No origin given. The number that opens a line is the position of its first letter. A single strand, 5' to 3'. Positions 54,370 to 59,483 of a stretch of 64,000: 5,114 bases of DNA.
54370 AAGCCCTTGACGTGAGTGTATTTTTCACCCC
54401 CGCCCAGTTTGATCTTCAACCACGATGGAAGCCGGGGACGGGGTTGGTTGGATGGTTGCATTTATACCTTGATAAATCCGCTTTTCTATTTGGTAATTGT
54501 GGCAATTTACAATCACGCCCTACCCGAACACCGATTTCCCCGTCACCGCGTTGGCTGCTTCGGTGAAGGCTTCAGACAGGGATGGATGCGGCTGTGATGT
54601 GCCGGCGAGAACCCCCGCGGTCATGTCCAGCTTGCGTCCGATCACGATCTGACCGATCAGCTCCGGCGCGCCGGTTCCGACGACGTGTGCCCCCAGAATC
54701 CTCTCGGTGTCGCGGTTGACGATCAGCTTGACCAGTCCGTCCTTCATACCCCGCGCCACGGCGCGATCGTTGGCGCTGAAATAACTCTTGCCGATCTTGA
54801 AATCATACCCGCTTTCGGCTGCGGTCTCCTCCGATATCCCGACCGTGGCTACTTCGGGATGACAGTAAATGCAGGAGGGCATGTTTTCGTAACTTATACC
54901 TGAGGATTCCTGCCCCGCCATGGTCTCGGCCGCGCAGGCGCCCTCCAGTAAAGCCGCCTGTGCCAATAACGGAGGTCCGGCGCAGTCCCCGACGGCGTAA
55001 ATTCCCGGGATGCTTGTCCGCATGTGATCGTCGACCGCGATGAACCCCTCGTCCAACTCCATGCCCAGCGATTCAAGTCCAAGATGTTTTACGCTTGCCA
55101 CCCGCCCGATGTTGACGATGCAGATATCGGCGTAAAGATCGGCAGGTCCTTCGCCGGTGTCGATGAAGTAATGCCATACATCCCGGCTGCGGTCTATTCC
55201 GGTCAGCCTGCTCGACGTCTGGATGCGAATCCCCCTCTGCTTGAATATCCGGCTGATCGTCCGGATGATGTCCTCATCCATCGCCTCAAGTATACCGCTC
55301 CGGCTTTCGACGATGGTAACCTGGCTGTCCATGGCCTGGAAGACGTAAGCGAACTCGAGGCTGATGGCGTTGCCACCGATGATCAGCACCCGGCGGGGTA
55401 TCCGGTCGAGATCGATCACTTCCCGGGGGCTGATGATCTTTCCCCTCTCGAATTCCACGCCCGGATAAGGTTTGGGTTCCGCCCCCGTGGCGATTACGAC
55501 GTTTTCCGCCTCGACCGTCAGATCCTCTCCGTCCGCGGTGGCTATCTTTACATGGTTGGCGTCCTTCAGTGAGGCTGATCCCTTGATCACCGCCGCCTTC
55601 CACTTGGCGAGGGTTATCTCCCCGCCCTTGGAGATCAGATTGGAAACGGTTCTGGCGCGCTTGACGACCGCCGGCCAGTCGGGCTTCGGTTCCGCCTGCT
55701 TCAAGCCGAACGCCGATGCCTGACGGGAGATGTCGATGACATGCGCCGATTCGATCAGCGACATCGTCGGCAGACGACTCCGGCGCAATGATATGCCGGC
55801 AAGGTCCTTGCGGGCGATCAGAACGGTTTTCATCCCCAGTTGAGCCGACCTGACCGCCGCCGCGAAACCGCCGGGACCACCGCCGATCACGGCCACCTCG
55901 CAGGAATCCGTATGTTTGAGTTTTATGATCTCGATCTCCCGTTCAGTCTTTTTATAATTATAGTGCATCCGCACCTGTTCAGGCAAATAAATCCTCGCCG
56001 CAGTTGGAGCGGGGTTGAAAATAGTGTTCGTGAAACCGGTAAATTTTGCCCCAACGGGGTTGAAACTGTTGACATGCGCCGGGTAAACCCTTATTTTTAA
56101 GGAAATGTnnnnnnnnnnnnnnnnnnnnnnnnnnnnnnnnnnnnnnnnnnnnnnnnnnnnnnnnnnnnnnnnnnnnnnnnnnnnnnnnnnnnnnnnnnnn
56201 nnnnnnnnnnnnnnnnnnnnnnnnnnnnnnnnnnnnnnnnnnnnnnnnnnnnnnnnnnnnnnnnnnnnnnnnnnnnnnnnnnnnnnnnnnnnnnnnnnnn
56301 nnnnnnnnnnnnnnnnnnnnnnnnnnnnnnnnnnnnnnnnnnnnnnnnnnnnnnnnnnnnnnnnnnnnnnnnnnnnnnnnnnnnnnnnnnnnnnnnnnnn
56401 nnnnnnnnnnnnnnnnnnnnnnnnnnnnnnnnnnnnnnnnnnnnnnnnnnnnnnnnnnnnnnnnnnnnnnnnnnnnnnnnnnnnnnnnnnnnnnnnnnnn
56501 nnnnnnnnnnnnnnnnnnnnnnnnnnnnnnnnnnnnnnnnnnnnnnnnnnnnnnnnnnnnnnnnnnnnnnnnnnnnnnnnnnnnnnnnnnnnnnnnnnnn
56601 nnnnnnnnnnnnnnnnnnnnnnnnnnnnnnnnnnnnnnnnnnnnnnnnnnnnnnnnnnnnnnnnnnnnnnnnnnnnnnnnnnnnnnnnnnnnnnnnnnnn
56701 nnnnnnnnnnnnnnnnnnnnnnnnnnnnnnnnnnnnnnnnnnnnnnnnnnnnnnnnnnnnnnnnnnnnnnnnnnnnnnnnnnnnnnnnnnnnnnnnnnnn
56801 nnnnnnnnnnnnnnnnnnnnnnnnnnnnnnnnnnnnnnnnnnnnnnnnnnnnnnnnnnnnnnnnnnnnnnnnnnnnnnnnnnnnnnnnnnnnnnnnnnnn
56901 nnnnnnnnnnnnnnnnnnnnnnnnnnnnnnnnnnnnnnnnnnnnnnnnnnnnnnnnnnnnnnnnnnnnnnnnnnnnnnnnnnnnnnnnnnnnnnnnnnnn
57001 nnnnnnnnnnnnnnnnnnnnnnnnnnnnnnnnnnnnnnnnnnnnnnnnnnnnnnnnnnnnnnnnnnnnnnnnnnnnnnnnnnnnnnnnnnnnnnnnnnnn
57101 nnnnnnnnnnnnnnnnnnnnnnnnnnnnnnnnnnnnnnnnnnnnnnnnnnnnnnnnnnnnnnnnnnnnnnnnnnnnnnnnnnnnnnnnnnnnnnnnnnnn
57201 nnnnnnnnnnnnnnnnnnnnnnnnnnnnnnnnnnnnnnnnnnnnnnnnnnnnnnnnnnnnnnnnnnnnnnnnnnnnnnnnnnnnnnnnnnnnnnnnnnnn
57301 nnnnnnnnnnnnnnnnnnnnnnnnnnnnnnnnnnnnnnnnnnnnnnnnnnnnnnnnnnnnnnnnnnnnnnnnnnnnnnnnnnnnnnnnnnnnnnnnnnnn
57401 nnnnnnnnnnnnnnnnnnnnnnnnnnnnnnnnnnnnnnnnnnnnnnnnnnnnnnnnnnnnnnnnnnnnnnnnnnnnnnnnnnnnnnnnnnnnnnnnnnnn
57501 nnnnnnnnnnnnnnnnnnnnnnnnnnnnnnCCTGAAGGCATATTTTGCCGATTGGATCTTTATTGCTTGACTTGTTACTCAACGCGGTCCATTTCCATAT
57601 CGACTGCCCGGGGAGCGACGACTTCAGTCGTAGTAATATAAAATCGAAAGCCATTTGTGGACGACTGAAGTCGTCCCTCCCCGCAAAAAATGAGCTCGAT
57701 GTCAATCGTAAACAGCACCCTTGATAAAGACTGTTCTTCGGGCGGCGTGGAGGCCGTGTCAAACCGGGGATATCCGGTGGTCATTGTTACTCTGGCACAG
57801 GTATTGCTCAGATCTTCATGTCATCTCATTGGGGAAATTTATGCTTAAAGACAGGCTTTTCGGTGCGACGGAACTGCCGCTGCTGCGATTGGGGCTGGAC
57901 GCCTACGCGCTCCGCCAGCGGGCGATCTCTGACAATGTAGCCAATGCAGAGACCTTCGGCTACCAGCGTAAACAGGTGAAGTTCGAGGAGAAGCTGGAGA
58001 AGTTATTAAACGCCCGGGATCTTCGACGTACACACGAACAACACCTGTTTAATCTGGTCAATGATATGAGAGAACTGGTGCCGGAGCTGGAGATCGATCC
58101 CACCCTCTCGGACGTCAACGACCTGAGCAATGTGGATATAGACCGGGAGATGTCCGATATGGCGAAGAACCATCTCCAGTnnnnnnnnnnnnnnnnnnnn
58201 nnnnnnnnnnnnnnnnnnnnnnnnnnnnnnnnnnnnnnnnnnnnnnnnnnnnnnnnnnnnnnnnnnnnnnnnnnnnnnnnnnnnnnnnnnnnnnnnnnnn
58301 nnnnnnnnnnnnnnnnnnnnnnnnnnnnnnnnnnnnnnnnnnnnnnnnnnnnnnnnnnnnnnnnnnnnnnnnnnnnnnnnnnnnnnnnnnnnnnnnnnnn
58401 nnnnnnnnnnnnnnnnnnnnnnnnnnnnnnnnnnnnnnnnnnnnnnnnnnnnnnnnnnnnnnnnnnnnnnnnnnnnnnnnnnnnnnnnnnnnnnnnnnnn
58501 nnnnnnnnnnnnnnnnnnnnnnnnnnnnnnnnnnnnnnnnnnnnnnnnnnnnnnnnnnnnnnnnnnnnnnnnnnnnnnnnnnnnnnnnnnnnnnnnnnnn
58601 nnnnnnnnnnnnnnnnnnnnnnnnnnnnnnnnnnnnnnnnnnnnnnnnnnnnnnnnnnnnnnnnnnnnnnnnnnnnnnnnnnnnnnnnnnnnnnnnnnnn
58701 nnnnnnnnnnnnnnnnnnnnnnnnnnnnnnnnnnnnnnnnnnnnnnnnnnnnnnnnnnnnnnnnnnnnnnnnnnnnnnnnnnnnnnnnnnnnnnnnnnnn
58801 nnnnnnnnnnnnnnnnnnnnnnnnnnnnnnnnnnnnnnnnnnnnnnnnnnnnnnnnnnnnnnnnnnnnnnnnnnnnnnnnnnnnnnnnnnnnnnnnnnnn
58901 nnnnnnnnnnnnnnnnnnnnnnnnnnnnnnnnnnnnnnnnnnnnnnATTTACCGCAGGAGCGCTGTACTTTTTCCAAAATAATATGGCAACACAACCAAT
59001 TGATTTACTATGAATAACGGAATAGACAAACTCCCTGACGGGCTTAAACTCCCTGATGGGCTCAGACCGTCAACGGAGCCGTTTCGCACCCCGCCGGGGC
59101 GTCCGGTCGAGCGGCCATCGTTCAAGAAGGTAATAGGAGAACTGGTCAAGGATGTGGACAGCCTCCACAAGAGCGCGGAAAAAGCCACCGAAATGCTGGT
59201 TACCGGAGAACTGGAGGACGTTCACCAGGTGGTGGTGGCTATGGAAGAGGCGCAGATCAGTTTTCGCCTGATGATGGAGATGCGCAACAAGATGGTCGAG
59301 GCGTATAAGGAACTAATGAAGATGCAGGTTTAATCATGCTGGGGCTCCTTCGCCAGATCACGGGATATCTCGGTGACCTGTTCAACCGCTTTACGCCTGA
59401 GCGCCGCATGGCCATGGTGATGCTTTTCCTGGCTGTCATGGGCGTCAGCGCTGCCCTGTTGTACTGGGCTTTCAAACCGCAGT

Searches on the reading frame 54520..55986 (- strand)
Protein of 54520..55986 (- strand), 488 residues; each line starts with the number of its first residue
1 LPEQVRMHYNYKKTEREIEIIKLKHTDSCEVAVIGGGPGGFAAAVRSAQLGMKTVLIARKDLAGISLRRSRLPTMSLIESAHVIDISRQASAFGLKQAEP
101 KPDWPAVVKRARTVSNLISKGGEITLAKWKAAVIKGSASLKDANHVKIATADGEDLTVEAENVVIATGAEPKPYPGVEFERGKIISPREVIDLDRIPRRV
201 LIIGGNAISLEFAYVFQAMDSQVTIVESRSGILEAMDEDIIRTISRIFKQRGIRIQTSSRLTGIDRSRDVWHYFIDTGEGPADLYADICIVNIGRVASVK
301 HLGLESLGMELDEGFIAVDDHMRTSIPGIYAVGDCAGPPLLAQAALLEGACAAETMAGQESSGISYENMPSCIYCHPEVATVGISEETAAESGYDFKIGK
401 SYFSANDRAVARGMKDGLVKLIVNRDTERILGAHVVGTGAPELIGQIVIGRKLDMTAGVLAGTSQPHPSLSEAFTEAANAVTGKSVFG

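Call 78: search_protein_families(library=pfam, proteins=[window:54520-55986:-], max_evalue=0.0001)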
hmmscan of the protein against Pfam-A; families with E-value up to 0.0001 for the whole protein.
window:54520-55986:- (488 aa): 9 families
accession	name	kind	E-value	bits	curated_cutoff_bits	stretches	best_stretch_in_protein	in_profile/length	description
PF07992.20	Pyr_redox_2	-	2.9e-54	184.9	26.1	1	30-349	2-291/291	Pyridine nucleotide-disulphide oxidoreductase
PF02852.28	Pyr_redox_dim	-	3.4e-33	114.6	25.3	1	369-478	1-110/110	Pyridine nucleotide-disulphide oxidoreductase, dimerisation domain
PF00070.33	Pyr_redox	-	4.7e-18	65.9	22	1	199-269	1-71/82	Pyridine nucleotide-disulphide oxidoreductase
PF13738.12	Pyr_redox_3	-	1.6e-14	54.4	30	1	142-333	110-305/305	Pyridine nucleotide-disulphide oxidoreductase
PF03486.20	HI0933_like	-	6.9e-07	29.4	50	0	30-64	2-36/244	HI0933-like protein Rossmann domain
PF12831.13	FAD_oxidored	-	1.2e-06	28.5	27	1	30-73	1-44/416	FAD dependent oxidoreductase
PF01134.28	GIDA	-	1.7e-06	27.8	22.1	1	31-60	2-31/391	Glucose inhibited division protein A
PF00890.30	FAD_binding_2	-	5.5e-06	26.3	20.4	0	31-65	2-36/414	FAD binding domain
PF01266.30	DAO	-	4.2e-05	23.7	27.9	0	31-72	2-45/353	FAD dependent oxidoreductase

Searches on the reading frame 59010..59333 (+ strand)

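Call 78: search_protein_families(library=pfam, proteins=[window:59010-59333:+], max_evalue=0.0001)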
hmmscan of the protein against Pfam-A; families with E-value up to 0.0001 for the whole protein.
window:59010-59333:+ (107 aa): 1 family
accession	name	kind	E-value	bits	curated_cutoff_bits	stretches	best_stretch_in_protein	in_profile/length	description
PF02049.23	FliE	-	9.1e-25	87.1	22.4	1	34-107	16-89/89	Flagellar hook-basal body complex protein FliE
